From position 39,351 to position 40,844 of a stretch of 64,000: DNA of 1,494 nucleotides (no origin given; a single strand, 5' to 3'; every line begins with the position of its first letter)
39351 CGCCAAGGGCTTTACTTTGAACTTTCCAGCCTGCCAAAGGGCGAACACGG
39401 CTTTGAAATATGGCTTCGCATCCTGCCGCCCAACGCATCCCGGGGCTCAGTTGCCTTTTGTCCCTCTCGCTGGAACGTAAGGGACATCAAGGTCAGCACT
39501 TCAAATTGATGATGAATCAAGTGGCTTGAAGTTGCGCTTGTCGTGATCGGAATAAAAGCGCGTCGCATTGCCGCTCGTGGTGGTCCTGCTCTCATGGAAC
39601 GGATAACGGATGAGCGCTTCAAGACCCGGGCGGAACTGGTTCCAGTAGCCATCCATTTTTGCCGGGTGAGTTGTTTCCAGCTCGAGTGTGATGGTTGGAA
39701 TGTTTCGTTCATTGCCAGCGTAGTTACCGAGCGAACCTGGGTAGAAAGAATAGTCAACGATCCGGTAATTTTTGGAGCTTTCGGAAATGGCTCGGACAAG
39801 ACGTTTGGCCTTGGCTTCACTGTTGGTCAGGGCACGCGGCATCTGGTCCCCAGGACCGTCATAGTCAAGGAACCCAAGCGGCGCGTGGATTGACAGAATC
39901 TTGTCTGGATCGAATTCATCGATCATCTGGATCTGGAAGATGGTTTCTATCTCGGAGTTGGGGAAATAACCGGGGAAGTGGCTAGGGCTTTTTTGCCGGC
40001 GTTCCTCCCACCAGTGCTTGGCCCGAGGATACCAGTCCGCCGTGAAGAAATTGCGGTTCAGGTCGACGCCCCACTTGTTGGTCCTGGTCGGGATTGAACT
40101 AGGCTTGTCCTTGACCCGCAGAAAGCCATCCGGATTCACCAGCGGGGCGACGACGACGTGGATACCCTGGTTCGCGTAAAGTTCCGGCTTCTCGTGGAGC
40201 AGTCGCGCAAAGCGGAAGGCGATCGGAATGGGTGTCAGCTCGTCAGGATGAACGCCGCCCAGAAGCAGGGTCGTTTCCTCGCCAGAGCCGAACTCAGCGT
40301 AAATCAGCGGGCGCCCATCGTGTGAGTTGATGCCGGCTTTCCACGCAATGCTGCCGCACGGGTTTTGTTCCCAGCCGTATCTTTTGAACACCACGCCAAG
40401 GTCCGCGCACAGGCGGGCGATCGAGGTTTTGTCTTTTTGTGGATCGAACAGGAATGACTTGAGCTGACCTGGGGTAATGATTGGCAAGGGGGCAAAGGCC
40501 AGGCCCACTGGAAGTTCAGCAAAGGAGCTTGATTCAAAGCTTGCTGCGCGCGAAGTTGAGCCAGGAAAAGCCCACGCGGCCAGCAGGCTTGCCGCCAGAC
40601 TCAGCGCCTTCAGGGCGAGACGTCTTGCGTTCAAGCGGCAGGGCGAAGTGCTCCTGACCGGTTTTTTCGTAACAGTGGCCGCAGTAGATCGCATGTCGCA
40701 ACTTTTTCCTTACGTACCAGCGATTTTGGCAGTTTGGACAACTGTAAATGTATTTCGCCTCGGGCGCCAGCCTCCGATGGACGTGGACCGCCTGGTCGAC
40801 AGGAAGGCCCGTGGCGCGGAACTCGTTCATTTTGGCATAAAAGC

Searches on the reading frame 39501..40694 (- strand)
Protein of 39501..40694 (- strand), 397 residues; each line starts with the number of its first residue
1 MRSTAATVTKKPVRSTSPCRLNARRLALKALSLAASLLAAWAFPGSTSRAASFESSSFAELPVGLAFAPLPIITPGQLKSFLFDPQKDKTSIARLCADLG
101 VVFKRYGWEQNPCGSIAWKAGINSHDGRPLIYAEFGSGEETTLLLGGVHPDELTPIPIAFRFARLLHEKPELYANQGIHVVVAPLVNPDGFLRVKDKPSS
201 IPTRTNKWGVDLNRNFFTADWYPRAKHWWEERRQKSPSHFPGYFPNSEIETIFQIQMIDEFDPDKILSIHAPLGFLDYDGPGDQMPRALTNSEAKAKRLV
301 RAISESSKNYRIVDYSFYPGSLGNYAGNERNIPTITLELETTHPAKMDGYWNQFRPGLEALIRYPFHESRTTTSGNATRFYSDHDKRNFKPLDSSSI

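Call 81: search_protein_families(library=pfam, proteins=[window:39501-40694:-], max_evalue=0.00001)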
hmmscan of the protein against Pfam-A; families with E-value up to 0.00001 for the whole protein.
window:39501-40694:- (397 aa): 1 family
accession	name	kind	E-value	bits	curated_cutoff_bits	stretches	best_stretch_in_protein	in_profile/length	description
PF00246.29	Peptidase_M14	-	3.3e-13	50.3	21.6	1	123-343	23-265/286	Zinc carboxypeptidase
